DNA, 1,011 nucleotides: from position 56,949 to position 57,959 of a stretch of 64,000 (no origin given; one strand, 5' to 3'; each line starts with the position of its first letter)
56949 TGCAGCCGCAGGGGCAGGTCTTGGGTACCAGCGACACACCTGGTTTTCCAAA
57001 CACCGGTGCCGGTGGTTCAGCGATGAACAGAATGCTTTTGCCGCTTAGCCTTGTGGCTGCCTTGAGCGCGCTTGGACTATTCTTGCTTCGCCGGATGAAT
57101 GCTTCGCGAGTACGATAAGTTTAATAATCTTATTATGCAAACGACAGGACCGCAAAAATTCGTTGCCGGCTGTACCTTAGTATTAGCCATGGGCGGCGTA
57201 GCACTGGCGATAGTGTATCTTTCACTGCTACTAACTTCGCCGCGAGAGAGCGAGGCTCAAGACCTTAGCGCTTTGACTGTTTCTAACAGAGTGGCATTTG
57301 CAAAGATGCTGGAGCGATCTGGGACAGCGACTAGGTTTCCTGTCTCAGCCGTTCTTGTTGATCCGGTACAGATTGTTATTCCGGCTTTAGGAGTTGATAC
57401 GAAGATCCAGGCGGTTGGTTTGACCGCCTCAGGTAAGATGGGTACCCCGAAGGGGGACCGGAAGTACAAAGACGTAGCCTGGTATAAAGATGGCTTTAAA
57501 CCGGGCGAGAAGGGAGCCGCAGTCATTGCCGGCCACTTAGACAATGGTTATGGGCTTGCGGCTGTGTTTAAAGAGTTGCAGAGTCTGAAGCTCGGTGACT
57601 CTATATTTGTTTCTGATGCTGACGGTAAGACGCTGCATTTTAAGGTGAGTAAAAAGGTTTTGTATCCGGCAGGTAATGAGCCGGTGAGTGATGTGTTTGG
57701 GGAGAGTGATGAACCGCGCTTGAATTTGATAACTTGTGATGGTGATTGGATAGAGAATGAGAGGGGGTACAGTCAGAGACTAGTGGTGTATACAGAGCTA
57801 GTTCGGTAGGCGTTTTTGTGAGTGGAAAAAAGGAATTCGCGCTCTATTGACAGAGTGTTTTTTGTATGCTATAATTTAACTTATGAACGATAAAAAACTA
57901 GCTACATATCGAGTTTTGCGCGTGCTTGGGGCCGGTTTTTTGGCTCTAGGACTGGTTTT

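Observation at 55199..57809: Sortase substrate whose 11 N-terminal tandem repeats mimic its own C-terminal sorting motif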

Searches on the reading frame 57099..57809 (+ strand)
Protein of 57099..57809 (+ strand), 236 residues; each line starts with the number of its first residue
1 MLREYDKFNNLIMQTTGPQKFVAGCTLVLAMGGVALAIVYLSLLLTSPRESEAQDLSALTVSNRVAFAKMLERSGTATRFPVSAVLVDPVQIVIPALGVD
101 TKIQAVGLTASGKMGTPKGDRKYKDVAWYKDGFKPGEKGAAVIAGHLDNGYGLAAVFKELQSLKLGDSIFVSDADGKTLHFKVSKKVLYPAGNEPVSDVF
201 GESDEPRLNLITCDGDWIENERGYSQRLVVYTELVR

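Call 3: search_protein_families(library=pfam, proteins=[window:57099-57809:+], max_evalue=0.01)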
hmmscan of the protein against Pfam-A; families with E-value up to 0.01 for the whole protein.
window:57099-57809:+ (236 aa): 1 family
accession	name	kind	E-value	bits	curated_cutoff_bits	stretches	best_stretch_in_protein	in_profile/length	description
PF04203.18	Sortase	-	3.5e-21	75.7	26.6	1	92-235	1-125/125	Sortase domain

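Call 4: search_protein_families(library=ncbifam, proteins=[window:57099-57809:+], max_evalue=0.01)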
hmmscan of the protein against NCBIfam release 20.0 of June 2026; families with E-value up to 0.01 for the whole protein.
window:57099-57809:+ (236 aa): 7 families
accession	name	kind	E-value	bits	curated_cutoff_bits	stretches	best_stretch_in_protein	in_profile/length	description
NF033748.1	class_F_sortase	subfamily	6.2e-39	133.1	166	1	88-234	10-154/155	class F sortase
NF033747.1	class_E_sortase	subfamily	2.6e-09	37.2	160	1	27-235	7-206/211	class E sortase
TIGR03784.1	marine_sortase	equivalog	4.7e-07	29.6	158.25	1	134-213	86-156/174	class GN sortase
TIGR01076.1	sortase_fam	subfamily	1.2e-06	28.4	39.35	1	122-232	23-125/136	sortase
NF033746.1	class_D_sortase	subfamily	3.2e-06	27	165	1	123-213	34-114/135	class D sortase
NF033745.1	class_C_sortase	subfamily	3.5e-06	26.9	160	1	136-222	132-213/220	class C sortase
NF058671.1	sortase_SrtD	exception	6.2e-06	26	140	1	122-213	87-168/187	class D sortase, LPxTATN-specific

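Call 10: find_homologous_proteins(query=window:57099-57806:+)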
Query window:57099-57806:+ (236 aa): 368 proteins with E <= 0.001 among 2166 candidates; the best 120 are listed.
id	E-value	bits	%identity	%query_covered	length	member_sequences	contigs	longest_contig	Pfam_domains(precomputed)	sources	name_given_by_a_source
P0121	1.4e-57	213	49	94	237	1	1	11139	PF04203.19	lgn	-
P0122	2.3e-55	205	47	95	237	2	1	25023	PF04203.19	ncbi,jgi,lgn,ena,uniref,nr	ncbi:MAG: hypothetical protein COU10_00400 [Candidatus Harrisonbacteria bacterium CG10_big_fil_rev_8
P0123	3.6e-55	205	47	95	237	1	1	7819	PF04203.19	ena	-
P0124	5.7e-43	165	53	64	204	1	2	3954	PF04203.19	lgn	-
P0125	6.3e-42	161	51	62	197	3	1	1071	PF04203.19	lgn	-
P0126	7.9e-42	161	51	70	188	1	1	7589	PF04203.19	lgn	-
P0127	8.2e-42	161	49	67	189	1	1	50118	PF04203.19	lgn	-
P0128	9.6e-42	161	55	63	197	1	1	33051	PF04203.19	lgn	-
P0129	1.3e-41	160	55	63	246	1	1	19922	PF04203.19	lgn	-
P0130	1.9e-41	160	52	62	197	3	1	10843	PF04203.19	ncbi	-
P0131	2.5e-41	159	42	89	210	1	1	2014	PF04203.19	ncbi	-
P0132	3.9e-41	159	53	62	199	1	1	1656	PF04203.19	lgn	-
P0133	8.6e-41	158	54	62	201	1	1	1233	PF04203.19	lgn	-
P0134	1.1e-40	157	50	62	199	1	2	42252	PF04203.19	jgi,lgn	jgi:sortase A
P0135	1.7e-40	157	53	62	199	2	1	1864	PF04203.19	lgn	-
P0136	2.2e-40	156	52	62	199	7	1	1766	PF04203.19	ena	-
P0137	2.2e-40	156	43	75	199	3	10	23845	PF04203.19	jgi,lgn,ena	-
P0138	2.3e-40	156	51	63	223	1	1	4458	PF04203.19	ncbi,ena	-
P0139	3.2e-40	156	55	63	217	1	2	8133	PF04203.19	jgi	jgi:LPXTG-site transpeptidase (sortase) family protein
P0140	3.4e-40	156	47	69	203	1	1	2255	PF04203.19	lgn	-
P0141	4.6e-40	155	49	67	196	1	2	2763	PF04203.19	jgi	jgi:LPXTG-site transpeptidase (sortase) family protein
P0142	5.0e-40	155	51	62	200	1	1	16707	PF04203.19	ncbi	-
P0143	1.1e-39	154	47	74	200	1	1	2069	PF04203.19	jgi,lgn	-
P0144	1.6e-39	154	51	63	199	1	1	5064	PF04203.19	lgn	-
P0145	1.9e-39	153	51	63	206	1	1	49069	PF04203.19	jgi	jgi:LPXTG-site transpeptidase (sortase) family protein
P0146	1.9e-39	153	51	63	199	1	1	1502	PF04203.19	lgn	-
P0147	2.3e-39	153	52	63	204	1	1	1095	PF04203.19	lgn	-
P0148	2.7e-39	153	48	67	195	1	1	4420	PF04203.19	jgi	jgi:sortase A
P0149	3.3e-39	152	52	63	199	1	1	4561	PF04203.19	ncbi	-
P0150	3.8e-39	152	51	62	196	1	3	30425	PF04203.19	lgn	-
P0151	4.4e-39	152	50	62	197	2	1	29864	PF04203.19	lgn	-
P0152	5.2e-39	152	53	62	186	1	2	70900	PF04203.19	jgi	-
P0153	5.9e-39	152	53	62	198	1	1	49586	PF04203.19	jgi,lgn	-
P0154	6.5e-39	152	51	62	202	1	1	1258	PF04203.19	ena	-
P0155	6.6e-39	152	50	63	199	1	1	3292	PF04203.19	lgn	-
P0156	8.1e-39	151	52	62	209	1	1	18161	PF04203.19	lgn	-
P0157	8.8e-39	151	52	62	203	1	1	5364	PF04203.19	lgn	-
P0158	1.1e-38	151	49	62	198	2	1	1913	PF04203.19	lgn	-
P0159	1.1e-38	151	51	62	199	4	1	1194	PF04203.19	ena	-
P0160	1.2e-38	151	51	62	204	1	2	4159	PF04203.19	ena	-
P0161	1.3e-38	151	51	60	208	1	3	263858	PF04203.19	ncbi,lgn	-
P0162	1.3e-38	150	51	63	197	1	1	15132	PF04203.19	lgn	-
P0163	1.4e-38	150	52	62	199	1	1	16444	PF04203.19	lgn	-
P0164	1.5e-38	150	39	92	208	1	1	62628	PF04203.19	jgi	jgi:LPXTG-site transpeptidase (sortase) family protein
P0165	2.4e-38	150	50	63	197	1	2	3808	PF04203.19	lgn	-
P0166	3.7e-38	149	50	62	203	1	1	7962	PF04203.19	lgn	-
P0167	4.7e-38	149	49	64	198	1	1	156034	PF04203.19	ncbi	-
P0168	5.3e-38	149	50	62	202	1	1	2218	PF04203.19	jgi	jgi:sortase A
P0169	5.5e-38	149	50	64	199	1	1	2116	PF04203.19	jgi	jgi:LPXTG-site transpeptidase (sortase) family protein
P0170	5.8e-38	148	45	69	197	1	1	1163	PF04203.19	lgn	-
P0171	6.6e-38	148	42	75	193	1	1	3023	PF04203.19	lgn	-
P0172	9.3e-38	148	49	63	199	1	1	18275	PF04203.19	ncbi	-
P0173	1.1e-37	148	54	62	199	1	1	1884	PF04203.19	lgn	-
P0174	1.2e-37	147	48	62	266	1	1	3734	PF04203.19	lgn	-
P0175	1.3e-37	147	50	62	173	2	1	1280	PF04203.19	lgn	-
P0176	1.3e-37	147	51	64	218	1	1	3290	PF04203.19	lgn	-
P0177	1.4e-37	147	50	63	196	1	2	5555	PF04203.19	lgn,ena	-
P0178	1.6e-37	147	48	63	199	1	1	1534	PF04203.19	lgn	-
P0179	1.8e-37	147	50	63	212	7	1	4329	PF04203.19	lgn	-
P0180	1.8e-37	147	48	62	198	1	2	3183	PF04203.19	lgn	-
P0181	1.8e-37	147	49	62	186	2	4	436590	PF04203.19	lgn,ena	-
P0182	2.0e-37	147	40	88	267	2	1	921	PF04203.19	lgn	-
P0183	2.1e-37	147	50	62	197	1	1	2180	PF04203.19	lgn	-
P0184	2.5e-37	146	46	68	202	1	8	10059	PF04203.19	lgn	-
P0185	2.6e-37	146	48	61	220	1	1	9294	PF04203.19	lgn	-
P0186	2.8e-37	146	49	62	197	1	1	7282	PF04203.19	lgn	-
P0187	3.7e-37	146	43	85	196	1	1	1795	PF04203.19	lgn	-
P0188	4.0e-37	146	50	62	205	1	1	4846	PF04203.19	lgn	-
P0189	4.5e-37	145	49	62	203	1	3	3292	PF04203.19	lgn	-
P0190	4.9e-37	145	49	61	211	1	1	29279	PF04203.19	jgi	jgi:sortase (surface protein transpeptidase)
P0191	6.0e-37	145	39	89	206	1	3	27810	PF04203.19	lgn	-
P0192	7.6e-37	145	39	87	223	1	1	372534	PF04203.19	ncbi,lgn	-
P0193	8.1e-37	145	47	62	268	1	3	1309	PF04203.19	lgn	-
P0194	1.2e-36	144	47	66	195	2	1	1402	PF04203.19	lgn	-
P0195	1.4e-36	144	48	62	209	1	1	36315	PF04203.19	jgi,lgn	jgi:LPXTG-site transpeptidase (sortase) family protein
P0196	1.9e-36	143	48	63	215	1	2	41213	PF04203.19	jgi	jgi:LPXTG-site transpeptidase (sortase) family protein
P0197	2.4e-36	143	49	62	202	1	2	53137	PF04203.19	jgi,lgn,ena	-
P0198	2.6e-36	143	49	63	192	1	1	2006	PF04203.19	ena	-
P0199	2.8e-36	143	51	63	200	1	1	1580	PF04203.19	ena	-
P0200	3.0e-36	143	45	65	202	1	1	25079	PF04203.19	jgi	jgi:sortase (surface protein transpeptidase)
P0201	3.6e-36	143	47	62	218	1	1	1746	PF04203.19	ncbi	-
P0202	4.4e-36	142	46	63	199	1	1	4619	PF04203.19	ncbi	-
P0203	5.1e-36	142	49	63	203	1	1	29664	PF04203.19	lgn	-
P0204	6.1e-36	142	51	62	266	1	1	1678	PF04203.19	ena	-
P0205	6.5e-36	142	51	62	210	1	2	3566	PF04203.19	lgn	-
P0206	7.8e-36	141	49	62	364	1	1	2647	PF04203.19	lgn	-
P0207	8.7e-36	141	52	60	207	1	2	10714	PF04203.19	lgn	-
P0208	9.9e-36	141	50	65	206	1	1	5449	PF04203.19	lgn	-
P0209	1.1e-35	141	49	62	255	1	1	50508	PF04203.19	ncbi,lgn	-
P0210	1.2e-35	141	50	62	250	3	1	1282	PF04203.19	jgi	jgi:sortase (surface protein transpeptidase)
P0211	1.3e-35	141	40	90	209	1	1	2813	PF04203.19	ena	-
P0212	1.4e-35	141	41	76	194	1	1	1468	PF04203.19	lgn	-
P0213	1.4e-35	141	47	64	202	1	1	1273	PF04203.19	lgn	-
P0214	1.6e-35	140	49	62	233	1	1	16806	PF04203.19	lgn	-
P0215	1.6e-35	140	47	62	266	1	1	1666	PF04203.19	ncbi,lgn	-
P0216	2.0e-35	140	48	61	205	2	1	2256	PF04203.19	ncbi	-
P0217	2.0e-35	140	47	65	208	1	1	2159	PF04203.19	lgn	-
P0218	2.3e-35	140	39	91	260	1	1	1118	PF04203.19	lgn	-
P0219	2.3e-35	140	45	69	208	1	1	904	PF04203.19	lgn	-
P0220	2.5e-35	140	48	62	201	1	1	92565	PF04203.19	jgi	jgi:sortase A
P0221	3.1e-35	139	39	89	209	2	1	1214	PF04203.19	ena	-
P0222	3.4e-35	139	48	64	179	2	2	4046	PF04203.19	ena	-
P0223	3.9e-35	139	52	62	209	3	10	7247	PF04203.19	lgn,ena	-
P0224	4.5e-35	139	50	58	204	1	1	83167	PF04203.19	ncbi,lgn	-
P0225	4.5e-35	139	50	67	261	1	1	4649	PF04203.19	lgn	-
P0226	5.0e-35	139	50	66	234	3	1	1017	PF04203.19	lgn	-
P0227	5.9e-35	139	46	66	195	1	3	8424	PF04203.19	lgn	-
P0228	7.7e-35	138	49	62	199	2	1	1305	PF04203.19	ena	-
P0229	8.1e-35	138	49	62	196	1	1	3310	PF04203.19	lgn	-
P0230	8.2e-35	138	49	62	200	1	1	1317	PF04203.19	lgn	-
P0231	1.1e-34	138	42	75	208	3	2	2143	PF04203.19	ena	-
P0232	1.8e-34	137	49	62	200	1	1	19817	PF04203.19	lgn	-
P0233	1.9e-34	137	42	73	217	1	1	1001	PF04203.19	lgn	-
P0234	1.9e-34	137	46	62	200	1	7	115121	PF04203.19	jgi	jgi:LPXTG-site transpeptidase (sortase) family protein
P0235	2.1e-34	137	48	61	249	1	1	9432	PF04203.19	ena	-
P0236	2.3e-34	137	49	62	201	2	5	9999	PF04203.19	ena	-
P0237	2.6e-34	136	48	62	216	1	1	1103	PF04203.19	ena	-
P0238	3.0e-34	136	45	65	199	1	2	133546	PF04203.19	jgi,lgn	jgi:LPXTG-site transpeptidase (sortase) family protein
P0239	3.7e-34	136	51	62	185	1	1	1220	PF04203.19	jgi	jgi:sortase (surface protein transpeptidase)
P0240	5.0e-34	136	52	61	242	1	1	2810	PF04203.19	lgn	-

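Call 18: find_related_loci(query=A1, collection=genome_contigs, flank=6000)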
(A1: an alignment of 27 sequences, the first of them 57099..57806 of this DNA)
Query A1 (236 aa) in genome_contigs; peptide patterns used: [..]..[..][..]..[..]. (x = any residue, [..] = any of these).
600 stretches matched a pattern (row limit reached: there are more); 564 encode a relative of the query (tblastn E <= 1e-3); the best 80 are kept; 80 distinct loci.
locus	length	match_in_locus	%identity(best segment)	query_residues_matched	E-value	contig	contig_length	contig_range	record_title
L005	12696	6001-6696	39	11-236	2e-50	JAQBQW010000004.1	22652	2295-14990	MAG: Parcubacteria group bacterium isolate RYN_383 scaffold_613788, whole genome shotgun sequence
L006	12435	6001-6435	51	89-236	1e-49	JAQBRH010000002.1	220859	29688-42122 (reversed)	MAG: Parcubacteria group bacterium isolate RYN_394 scaffold_3319574, whole genome shotgun sequence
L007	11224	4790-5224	51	88-235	4e-47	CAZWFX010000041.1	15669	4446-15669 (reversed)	MAG TPA_asm: uncultured Candidatus Saccharibacteria bacterium isolate SRP278252_co2_728 genome assembly, contig: NODE_77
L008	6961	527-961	51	89-236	3e-46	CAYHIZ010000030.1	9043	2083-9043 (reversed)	MAG TPA_asm: uncultured Candidatus Saccharibacteria bacterium isolate ERP119705_co13_459 genome assembly, contig: NODE_9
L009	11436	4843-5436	41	18-234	3e-46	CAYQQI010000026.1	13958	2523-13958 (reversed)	MAG TPA_asm: uncultured Candidatus Saccharibacteria bacterium isolate binchicken_co264_107 genome assembly, contig: NODE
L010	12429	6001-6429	52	89-234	3e-46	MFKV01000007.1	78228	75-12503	MAG: Candidatus Kaiserbacteria bacterium RIFCSPHIGHO2_01_FULL_54_36 rifcsphigho2_01_scaffold_1722, whole genome shotgun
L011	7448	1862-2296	50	88-235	9e-45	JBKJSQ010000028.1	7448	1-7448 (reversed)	MAG: Candidatus Paceibacteria bacterium isolate ant_bin.587 k117_6028725, whole genome shotgun sequence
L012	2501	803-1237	47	87-234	3e-44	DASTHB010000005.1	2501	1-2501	MAG TPA_asm: Candidatus Paceibacterota bacterium isolate SMAG_U46 k141_1550642, whole genome shotgun sequence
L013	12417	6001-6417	51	94-235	4e-44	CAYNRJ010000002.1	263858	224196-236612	MAG TPA_asm: uncultured Candidatus Saccharibacteria bacterium isolate SRP292972_co1_88 genome assembly, contig: NODE_59_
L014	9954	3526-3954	48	89-234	3e-44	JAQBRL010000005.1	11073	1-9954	MAG: Parcubacteria group bacterium isolate RYN_398 scaffold_2678975, whole genome shotgun sequence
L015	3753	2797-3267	47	81-236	1e-43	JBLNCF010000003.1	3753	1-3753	MAG: Bacillota bacterium isolate MAG132 PRJNA950955_bin39_renamed_2, whole genome shotgun sequence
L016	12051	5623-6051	48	89-234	9e-44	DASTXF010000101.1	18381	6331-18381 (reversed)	MAG TPA_asm: Candidatus Paceibacterota bacterium isolate SMAG_U2407 k141_432481, whole genome shotgun sequence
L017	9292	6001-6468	46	76-234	6e-44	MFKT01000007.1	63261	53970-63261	MAG: Candidatus Kaiserbacteria bacterium RIFCSPHIGHO2_01_FULL_53_29 rifcsphigho2_01_scaffold_1481, whole genome shotgun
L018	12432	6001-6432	50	89-235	3e-43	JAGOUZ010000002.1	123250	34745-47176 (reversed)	MAG: Candidatus Paceibacterota bacterium isolate Gw_Eff_bin_534 Gw_Eff_156_length_123250_cov_6.883807, whole genome shot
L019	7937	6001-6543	42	51-234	2e-43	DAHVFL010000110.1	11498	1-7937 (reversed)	MAG TPA_asm: Chloroflexota bacterium isolate clean293 NODE_110_length_11498_cov_2.358983, whole genome shotgun sequence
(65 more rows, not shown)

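Call 41: search_solved_structures(query=window:57099-57806:+, max_evalue=0.001, show_alignments=1)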
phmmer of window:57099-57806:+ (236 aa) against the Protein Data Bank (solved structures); distinct sequences matched with E-value up to 0.001: 9.
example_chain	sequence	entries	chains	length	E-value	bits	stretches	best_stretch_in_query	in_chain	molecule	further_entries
9m4u_B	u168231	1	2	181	6.4e-05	25.5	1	120-235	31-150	Peptidase C60, sortase A and B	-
9iok_A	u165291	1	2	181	6.5e-05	25.5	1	120-235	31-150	Peptidase C60, sortase A and B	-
9m6n_B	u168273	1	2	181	0.00013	24.5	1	120-235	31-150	Peptidase C60, sortase A and B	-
9j0t_A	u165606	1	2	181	0.00013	24.5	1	120-235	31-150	Peptidase C60, sortase A and B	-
9m5i_B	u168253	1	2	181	0.00016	24.3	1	127-235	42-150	Peptidase C60, sortase A and B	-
9iv0_A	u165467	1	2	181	0.00016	24.3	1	127-235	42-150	Peptidase C60, sortase A and B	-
9m5j_B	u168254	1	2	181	0.00023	23.7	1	126-235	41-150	Peptidase C60, sortase A and B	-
9m2g_A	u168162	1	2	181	0.00033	23.2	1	127-235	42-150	Peptidase C60, sortase A and B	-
9m2n_A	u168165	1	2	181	0.00049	22.7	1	126-235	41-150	Peptidase C60, sortase A and B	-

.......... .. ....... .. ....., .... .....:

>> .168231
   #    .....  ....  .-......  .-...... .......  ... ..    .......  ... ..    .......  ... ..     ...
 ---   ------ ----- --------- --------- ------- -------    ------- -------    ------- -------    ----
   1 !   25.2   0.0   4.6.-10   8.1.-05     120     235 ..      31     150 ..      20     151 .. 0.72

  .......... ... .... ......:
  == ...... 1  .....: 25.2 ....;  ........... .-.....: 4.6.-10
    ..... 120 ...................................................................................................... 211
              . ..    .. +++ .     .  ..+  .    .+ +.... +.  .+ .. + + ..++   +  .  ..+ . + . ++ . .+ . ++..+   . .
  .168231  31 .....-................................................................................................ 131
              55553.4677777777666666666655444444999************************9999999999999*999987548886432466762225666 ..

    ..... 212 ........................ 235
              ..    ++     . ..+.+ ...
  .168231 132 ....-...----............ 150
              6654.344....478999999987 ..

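Call 61: find_encoding_contigs(protein=P0121, flank=6000, max_places=3)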
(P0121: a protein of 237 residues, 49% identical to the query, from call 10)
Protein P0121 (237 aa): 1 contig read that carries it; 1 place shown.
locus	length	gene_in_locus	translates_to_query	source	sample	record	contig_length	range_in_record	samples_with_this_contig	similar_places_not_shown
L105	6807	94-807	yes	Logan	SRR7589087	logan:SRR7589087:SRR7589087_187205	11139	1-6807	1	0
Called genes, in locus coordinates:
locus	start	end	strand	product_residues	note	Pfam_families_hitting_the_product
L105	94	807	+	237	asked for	PF04203:Sortase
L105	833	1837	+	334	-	-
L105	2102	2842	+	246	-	PF01479:S4, PF00849:PseudoU_synth_2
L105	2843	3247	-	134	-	PF00293:NUDIX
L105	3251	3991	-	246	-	PF22571:LiaI-LiaF-TM_PspC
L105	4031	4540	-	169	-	PF07884:VKOR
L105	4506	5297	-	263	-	PF13743:Thioredoxin_5 (faint), PF13462:Thioredoxin_4, PF01323:DSBA (weak)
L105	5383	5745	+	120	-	PF01219:DAGK_prokar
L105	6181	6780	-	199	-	-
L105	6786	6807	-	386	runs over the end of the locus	PF00871:Acetate_kinase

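Call 62: find_encoding_contigs(protein=P0123, flank=6000, max_places=3)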
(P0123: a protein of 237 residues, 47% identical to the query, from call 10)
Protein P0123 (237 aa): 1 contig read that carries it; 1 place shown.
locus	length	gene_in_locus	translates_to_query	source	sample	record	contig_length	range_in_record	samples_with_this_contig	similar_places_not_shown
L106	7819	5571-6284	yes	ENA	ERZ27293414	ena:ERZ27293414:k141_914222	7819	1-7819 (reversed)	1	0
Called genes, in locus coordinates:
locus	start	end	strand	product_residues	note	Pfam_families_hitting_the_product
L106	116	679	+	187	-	PF00929:RNase_T, PF16473:Rv2179c-like (faint)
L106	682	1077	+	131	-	PF00075:RNase_H, PF13456:RVT_3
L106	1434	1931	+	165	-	-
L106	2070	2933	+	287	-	-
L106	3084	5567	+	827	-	PF05345:He_PIG (weak), PF17963:Big_9 (weak), PF17963:Big_9, PF05345:He_PIG, PF17963:Big_9, PF05345:He_PIG, PF17963:Big_9, PF05345:He_PIG, +4 more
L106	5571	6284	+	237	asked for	PF04203:Sortase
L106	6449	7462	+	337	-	-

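Call 73: predict_structure(alignment_id=A1)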
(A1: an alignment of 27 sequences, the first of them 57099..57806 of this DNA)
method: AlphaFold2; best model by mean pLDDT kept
length: 236 residues; sequences in the alignment: 27
mean_pLDDT: 83.4   pTM: 0.65
mean pLDDT of the five models: 83.4, 75.9, 72.5, 69.8, 67.9
residues with pLDDT >= 90: 130; 70-90: 50; 50-70: 46; < 50: 10
segments of 3 or more residues with pLDDT < 50: 77-82
pLDDT, mean of each block of 10 residues (from residue 1): 54 60 90 96 75 52 61 52 75 97 90 81 88 93 91 90 98 96 98 90 94 94 94 95
secondary structure, 60 per line:
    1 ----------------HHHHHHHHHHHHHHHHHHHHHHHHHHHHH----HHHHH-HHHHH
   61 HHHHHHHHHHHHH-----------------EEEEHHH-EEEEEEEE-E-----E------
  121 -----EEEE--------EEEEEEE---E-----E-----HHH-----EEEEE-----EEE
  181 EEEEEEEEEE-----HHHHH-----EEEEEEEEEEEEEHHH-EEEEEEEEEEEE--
elements in order: H17-45 H50-54 H56-73 E91-94 E99-106 E126-129 E138-144 E168-172 E178-190 H196-200 E206-218 E223-234

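Call 75: fold_search(model_id=the predicted structure, library=pdb)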
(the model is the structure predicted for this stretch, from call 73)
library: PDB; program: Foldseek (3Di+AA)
matches with E <= 10: 509; with E <= 0.001: 117
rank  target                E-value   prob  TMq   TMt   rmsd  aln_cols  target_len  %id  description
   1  2xwg_E                8.3e-10  1.00  0.46  0.60   4.1       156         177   26  Crystal structure of sortase C-1 from Actinomyces oris (formerly Actinomyces naeslundii) (released 2011-02-23)
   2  2xwg_B                2.5e-09  1.00  0.47  0.59   4.1       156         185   25  Crystal structure of sortase C-1 from Actinomyces oris (formerly Actinomyces naeslundii) (released 2011-02-23)
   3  2xwg_A                3.3e-09  1.00  0.48  0.61   3.3       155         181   26  Crystal structure of sortase C-1 from Actinomyces oris (formerly Actinomyces naeslundii) (released 2011-02-23)
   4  2xwg_C                3.7e-09  1.00  0.46  0.61   4.1       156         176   25  Crystal structure of sortase C-1 from Actinomyces oris (formerly Actinomyces naeslundii) (released 2011-02-23)
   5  9j0t_A                3.7e-09  1.00  0.44  0.57   4.7       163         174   21  Crystal Structure of Sortase E mutant - C222A from Thermobifida fusca (released 2025-08-06)
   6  9m5i_A                3.7e-09  1.00  0.43  0.59   4.6       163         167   20  Crystal Structure of the double mutant (P94A and Y128F) of Sortase E from Thermobifida fusca (released 2026-03-11)
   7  9m2g_A                4.2e-09  1.00  0.43  0.58   4.8       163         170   20  Crystal Structure of the double mutant (Y128F and C222A) of Sortase E from Thermobifida fusca (released 2026-03-04)
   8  6bwe_B                4.4e-09  1.00  0.48  0.60   5.9       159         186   20  Sortase A from Corynebacterium diphtheriae, lid mutant (released 2017-12-27)
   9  5k9a                  5.0e-09  1.00  0.47  0.51   5.6       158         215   21  Sortase A from Corynebacterium diphtheriae (released 2016-06-15)
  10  9m2n_A                5.3e-09  1.00  0.43  0.59   4.8       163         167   20  Crystal Structure of the double mutant (Y128A and C222A) of Sortase E mutant from Thermobifida fusca (released 2026-03-04)
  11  4d70_A                5.9e-09  1.00  0.45  0.65   4.1       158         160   21  Structural, biophysical and biochemical analyses of a Clostridium perfringens Sortase D5 transpeptidase (released 2015-07-15)
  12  5utt_A                5.9e-09  1.00  0.48  0.61   4.3       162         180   23  SrtA sortase from Actinomyces oris (released 2017-03-01)
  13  9m4u_A                5.9e-09  1.00  0.44  0.59   4.2       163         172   21  Crystal Structure of Sortase E mutant P94A from Thermobifida fusca (released 2026-03-04)
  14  3g69_A                6.3e-09  1.00  0.46  0.55   8.8       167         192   20  The crystal structure of Streptococcus pneumoniae Sortase C provides novel insights into catalysis as well as pilin su (released 2009-09-01)
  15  9m6n_A                6.7e-09  1.00  0.46  0.62   3.5       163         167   20  Crystal Structure of the double mutant (P94A and C222A) of Sortase E from Thermobifida fusca (released 2026-03-11)
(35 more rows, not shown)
